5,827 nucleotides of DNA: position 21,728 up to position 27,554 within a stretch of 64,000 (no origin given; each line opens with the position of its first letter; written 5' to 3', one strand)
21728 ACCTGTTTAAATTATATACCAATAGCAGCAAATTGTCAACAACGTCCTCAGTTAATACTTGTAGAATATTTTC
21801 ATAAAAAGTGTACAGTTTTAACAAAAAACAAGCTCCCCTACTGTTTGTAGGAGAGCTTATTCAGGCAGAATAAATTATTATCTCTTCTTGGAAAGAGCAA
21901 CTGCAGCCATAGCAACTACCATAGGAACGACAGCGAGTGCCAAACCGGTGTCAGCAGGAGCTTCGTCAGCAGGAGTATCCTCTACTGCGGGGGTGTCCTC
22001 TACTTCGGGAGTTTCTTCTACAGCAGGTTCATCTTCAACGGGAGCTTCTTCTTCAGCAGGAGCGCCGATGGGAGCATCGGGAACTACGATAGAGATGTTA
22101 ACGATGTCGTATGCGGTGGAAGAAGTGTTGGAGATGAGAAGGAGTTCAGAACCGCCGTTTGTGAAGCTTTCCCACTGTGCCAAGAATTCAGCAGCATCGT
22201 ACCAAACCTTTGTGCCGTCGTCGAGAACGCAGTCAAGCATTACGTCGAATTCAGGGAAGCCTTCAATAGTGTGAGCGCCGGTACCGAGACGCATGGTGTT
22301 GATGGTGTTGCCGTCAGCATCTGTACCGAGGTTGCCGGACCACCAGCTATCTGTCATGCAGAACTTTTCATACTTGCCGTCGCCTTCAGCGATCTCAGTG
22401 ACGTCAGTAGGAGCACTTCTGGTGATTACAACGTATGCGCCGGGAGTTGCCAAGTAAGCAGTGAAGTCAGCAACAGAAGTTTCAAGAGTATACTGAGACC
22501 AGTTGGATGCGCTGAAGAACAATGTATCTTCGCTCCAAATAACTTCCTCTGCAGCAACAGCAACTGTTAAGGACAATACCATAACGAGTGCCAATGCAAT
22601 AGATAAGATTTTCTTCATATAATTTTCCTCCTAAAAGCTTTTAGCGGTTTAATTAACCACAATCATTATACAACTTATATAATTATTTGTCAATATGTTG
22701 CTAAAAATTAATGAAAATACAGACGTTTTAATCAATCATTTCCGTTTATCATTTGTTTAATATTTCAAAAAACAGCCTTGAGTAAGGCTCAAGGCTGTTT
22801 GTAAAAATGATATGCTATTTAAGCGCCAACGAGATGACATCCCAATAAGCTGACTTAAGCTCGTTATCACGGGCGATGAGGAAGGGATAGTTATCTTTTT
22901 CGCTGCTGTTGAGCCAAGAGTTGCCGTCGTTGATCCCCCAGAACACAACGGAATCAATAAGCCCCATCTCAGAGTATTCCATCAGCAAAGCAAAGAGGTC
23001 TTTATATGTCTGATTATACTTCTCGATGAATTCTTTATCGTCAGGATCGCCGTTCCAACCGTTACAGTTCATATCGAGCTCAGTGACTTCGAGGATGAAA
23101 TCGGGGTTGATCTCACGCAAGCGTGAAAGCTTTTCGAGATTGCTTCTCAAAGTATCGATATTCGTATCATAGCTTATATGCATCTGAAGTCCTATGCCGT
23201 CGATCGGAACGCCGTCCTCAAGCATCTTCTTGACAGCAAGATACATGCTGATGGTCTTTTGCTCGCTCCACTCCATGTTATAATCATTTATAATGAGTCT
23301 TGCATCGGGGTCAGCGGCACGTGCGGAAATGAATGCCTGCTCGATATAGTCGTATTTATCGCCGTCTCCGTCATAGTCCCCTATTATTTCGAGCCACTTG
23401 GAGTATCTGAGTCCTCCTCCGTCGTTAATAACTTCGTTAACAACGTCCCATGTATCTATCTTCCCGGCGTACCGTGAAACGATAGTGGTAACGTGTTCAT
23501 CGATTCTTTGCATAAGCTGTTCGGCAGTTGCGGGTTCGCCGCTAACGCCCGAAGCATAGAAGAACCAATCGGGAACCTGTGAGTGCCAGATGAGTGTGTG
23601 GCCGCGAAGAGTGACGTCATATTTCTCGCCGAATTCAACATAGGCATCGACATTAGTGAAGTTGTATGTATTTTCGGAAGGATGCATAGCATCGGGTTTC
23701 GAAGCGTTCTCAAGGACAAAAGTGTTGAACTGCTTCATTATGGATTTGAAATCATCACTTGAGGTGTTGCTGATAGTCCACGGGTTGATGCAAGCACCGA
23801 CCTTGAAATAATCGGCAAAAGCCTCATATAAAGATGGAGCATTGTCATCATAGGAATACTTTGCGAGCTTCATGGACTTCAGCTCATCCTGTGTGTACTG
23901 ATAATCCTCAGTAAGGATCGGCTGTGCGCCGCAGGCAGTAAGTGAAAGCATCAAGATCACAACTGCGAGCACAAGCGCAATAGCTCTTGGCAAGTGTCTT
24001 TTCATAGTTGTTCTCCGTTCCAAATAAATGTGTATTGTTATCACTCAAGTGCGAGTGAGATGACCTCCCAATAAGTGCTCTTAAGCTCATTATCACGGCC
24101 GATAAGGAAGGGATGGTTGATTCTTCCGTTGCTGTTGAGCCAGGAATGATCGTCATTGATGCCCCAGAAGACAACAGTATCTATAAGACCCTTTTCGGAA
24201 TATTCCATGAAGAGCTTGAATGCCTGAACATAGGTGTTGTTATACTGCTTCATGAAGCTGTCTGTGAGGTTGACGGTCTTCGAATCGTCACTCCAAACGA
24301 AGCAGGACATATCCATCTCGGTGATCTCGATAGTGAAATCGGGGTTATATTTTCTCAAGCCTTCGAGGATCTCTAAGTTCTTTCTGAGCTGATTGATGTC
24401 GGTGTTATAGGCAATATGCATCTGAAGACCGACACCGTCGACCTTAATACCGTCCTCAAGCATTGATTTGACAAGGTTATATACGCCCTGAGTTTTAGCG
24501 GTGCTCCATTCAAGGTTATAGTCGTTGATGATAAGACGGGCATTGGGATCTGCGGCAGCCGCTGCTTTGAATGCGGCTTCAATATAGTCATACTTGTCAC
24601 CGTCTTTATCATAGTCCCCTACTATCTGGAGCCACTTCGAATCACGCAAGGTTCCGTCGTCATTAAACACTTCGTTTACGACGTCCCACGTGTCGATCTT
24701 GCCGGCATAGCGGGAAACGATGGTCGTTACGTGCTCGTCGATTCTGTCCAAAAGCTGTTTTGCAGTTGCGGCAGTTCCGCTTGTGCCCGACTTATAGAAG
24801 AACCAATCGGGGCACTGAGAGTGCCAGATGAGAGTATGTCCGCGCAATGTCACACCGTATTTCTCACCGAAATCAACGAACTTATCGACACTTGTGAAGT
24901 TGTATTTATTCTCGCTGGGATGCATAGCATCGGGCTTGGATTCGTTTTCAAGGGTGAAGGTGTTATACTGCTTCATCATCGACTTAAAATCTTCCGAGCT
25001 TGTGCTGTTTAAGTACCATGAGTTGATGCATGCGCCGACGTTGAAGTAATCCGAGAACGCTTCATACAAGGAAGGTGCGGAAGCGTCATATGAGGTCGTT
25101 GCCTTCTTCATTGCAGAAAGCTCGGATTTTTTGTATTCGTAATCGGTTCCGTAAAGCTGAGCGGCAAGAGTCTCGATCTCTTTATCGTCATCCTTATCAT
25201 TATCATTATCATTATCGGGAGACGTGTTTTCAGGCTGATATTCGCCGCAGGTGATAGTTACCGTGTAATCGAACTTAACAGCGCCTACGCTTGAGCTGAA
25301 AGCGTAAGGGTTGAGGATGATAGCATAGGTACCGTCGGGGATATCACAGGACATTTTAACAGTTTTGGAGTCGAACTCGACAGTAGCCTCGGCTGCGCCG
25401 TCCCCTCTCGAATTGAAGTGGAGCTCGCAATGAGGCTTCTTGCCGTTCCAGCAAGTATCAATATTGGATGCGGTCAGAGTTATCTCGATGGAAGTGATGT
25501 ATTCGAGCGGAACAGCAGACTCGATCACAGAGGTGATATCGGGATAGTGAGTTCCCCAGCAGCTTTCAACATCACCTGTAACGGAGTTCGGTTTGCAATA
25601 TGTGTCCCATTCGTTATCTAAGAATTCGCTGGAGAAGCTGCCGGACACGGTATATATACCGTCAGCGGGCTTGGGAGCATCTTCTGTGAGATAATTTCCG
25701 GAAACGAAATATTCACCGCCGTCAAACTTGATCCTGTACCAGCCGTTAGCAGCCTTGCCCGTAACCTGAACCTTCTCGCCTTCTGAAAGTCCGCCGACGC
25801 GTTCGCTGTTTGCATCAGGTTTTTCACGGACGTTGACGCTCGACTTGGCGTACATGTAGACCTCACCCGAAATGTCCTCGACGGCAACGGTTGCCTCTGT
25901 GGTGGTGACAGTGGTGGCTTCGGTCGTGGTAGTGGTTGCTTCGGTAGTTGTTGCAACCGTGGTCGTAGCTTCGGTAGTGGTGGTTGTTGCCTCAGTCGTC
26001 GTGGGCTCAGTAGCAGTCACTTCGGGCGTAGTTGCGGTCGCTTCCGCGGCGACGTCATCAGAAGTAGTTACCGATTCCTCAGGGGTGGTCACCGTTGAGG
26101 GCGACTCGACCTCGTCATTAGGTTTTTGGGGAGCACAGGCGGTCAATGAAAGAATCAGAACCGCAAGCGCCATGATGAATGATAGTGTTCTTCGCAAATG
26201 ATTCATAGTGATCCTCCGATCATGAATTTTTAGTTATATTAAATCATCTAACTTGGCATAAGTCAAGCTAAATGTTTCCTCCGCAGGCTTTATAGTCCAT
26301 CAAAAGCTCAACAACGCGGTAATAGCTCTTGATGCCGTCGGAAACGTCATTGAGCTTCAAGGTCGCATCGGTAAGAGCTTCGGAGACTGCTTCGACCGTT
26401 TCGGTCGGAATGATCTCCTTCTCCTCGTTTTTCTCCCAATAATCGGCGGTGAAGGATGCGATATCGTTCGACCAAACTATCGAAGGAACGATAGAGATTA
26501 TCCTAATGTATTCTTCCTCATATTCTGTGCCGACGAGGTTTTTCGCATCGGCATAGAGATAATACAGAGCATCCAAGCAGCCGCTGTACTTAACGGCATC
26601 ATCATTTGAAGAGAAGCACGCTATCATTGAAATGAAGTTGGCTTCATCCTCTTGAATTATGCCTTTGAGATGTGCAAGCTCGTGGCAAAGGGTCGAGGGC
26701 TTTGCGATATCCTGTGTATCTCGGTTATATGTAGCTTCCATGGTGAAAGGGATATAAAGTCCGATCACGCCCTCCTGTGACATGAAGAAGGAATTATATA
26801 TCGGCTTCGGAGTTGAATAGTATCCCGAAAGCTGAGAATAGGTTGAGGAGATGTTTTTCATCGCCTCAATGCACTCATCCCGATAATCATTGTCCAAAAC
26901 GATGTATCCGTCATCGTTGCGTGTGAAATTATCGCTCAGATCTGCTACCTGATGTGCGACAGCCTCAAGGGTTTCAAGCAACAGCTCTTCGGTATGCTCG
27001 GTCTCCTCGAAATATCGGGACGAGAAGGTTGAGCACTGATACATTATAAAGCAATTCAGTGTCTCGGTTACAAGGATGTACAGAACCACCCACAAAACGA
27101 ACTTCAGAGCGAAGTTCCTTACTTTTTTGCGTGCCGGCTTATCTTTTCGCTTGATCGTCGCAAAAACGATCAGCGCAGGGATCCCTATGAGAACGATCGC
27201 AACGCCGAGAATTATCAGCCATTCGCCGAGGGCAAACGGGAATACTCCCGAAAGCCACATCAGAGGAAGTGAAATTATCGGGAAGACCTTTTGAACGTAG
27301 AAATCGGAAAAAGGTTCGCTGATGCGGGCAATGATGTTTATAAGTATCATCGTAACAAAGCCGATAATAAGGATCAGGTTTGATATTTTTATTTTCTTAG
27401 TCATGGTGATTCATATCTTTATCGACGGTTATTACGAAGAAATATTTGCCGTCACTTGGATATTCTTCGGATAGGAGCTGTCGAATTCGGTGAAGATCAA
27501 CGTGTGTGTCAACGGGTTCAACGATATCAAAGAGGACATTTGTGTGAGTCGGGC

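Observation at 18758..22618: Array of four secreted proteins sharing a conserved non-LPXTG C-terminal anchor (PADTG-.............-KKR), with no sortase in view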

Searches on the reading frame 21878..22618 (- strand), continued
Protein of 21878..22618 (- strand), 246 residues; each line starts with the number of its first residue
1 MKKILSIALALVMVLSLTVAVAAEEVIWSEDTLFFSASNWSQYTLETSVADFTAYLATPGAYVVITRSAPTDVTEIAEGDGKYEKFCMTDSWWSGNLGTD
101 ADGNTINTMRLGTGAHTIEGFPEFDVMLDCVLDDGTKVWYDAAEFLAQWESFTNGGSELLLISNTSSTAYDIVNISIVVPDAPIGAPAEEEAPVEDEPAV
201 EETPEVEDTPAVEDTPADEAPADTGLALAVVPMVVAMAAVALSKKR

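Call 75: find_encoding_contigs(protein=P0086, flank=10000, max_places=2)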
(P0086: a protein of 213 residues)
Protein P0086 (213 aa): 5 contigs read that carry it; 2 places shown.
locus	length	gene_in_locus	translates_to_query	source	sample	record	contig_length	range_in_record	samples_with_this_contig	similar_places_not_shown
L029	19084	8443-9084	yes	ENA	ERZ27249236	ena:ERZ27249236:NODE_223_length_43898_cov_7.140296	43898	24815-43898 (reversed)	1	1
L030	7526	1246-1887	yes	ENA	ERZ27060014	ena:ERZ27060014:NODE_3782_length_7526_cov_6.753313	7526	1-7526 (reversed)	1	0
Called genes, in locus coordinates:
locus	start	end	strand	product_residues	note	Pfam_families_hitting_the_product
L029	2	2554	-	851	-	?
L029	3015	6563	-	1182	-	PF01855:POR_N, PF17147:PFOR_II, PF01558:POR, PF10371:EKR, PF12838:Fer4_7, PF13183:Fer4_8 (weak), PF13484:Fer4_16 (weak), PF02775:TPP_enzyme_C, +3 more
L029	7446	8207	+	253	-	PF19567:CpsB_CapC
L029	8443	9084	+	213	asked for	-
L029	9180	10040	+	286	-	-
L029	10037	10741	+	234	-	PF01656:CbiA (weak), PF10609:ParA (faint), PF13614:AAA_31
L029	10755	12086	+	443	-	PF03816:LytR_cpsA_psr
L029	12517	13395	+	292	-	PF00483:NTP_transferase (faint), PF12804:NTP_transf_3 (weak)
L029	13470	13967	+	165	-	PF00293:NUDIX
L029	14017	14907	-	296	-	PF01391:Collagen, PF18573:BclA_C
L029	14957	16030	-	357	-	PF00535:Glycos_transf_2, PF14559:TPR_19 (faint), PF13428:TPR_14 (faint)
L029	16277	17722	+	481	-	-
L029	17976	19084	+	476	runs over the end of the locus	PF13416:SBP_bac_8 (weak)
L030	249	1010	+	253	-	PF19567:CpsB_CapC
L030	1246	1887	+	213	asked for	-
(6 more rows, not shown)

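Call 76: find_encoding_contigs(protein=P0019, flank=10000, max_places=2)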
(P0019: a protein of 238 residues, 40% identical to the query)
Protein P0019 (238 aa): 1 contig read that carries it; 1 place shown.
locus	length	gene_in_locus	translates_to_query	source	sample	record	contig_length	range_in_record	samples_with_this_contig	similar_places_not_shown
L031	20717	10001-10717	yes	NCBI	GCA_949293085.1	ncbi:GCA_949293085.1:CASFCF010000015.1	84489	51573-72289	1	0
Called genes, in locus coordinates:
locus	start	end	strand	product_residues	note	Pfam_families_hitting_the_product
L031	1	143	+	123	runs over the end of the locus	PF09682:Phage_holin_6_1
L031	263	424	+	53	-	-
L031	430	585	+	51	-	-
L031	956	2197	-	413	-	PF01594:AI-2E_transport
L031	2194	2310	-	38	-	-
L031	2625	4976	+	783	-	PF00580:UvrD-helicase, PF01443:Viral_helicase1 (faint), PF00580:UvrD-helicase, PF13245:AAA_19, PF13361:UvrD_C, PF13538:UvrD_C_2, PF21196:PcrA_UvrD_tudor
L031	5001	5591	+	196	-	PF14277:DUF4364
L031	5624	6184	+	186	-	PF12917:YfbR-like, PF13023:HD_3, PF01966:HD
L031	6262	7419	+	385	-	PF01545:Cation_efflux, PF16916:ZT_dimer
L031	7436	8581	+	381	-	PF12725:DUF3810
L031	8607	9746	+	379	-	PF00331:Glyco_hydro_10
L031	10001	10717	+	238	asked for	-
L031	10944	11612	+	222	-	-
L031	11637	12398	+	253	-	-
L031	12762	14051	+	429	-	PF13421:Band_7_1, PF01145:Band_7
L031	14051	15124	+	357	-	PF08271:Zn_Ribbon_TF (faint)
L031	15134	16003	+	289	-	PF04536:TPM_phosphatase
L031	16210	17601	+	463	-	PF01336:tRNA_anti-codon, PF00152:tRNA-synt_2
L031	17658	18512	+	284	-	PF12541:DUF3737, PF13229:Beta_helix (faint)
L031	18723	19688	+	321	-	PF01118:Semialdhyde_dh, PF22698:Semialdhyde_dhC_1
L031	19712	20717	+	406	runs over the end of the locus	PF01960:ArgJ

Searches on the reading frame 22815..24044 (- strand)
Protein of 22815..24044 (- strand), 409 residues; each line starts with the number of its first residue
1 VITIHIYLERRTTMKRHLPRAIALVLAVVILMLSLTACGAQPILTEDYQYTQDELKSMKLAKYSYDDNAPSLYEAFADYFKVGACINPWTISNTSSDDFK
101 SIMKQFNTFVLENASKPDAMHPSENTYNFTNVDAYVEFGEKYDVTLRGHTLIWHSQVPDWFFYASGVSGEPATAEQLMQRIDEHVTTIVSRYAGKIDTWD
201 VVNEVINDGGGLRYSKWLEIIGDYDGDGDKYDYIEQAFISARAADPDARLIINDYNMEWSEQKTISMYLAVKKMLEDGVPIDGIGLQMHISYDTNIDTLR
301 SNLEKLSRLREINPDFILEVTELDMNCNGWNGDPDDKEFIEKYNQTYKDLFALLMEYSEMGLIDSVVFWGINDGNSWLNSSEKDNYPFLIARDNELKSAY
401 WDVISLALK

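Call 7: search_protein_families(library=pfam, proteins=[window:22815-24044:-], max_evalue=0.001)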
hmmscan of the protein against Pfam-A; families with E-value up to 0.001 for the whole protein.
window:22815-24044:- (409 aa): 1 family
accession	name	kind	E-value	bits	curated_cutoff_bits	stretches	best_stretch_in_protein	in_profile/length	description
PF00331.26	Glyco_hydro_10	-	2.8e-85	286.7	22.1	1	72-404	2-309/311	Glycosyl hydrolase family 10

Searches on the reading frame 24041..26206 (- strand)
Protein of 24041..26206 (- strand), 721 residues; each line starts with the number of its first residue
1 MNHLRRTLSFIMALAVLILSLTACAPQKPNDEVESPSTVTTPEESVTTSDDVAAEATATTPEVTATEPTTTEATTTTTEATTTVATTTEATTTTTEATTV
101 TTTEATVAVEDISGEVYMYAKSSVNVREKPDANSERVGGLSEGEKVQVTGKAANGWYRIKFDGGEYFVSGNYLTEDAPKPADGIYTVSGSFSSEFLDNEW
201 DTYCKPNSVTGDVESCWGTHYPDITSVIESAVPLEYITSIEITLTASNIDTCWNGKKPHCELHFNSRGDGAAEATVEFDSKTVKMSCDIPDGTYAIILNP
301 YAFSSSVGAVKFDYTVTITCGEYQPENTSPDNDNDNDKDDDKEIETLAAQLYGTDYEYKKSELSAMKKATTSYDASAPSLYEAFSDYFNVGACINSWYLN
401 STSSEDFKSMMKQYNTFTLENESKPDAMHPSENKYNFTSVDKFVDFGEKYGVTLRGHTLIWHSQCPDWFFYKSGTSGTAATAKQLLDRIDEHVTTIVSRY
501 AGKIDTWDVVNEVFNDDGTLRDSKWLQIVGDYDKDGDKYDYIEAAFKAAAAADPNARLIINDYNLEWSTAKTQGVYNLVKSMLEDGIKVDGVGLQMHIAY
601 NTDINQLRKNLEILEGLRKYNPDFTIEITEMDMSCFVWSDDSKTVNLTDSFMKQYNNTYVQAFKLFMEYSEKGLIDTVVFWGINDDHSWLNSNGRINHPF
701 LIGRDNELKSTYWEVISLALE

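Call 7: search_protein_families(library=pfam, proteins=[window:24041-26206:-], max_evalue=0.001)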
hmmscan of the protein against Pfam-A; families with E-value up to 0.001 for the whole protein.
window:24041-26206:- (721 aa): 2 families
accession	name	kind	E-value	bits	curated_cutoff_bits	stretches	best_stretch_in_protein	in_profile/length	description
PF00331.26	Glyco_hydro_10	-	1.4e-82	277.8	22.1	1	380-716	2-309/311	Glycosyl hydrolase family 10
PF08239.17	SH3_3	-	2.6e-13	50.4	27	1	122-173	1-53/54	Bacterial SH3 domain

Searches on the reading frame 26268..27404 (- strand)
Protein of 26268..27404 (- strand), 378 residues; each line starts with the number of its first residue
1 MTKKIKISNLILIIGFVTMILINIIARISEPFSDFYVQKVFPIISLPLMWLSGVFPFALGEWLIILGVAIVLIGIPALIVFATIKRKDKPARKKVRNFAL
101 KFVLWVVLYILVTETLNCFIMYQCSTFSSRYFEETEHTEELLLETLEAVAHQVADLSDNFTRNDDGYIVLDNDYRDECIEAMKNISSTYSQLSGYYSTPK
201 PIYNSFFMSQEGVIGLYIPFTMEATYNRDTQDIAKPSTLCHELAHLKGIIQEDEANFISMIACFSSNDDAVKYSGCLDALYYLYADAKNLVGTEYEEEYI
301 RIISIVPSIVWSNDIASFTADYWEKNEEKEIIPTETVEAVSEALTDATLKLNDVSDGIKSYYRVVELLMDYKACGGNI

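Call 7: search_protein_families(library=pfam, proteins=[window:26268-27404:-], max_evalue=0.001)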
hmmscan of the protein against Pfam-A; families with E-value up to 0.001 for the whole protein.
window:26268-27404:- (378 aa): 1 family
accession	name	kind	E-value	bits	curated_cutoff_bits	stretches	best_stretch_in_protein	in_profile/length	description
PF12725.13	DUF3810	-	3.1e-80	270.3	28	1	36-369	1-311/311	Protein of unknown function (DUF3810)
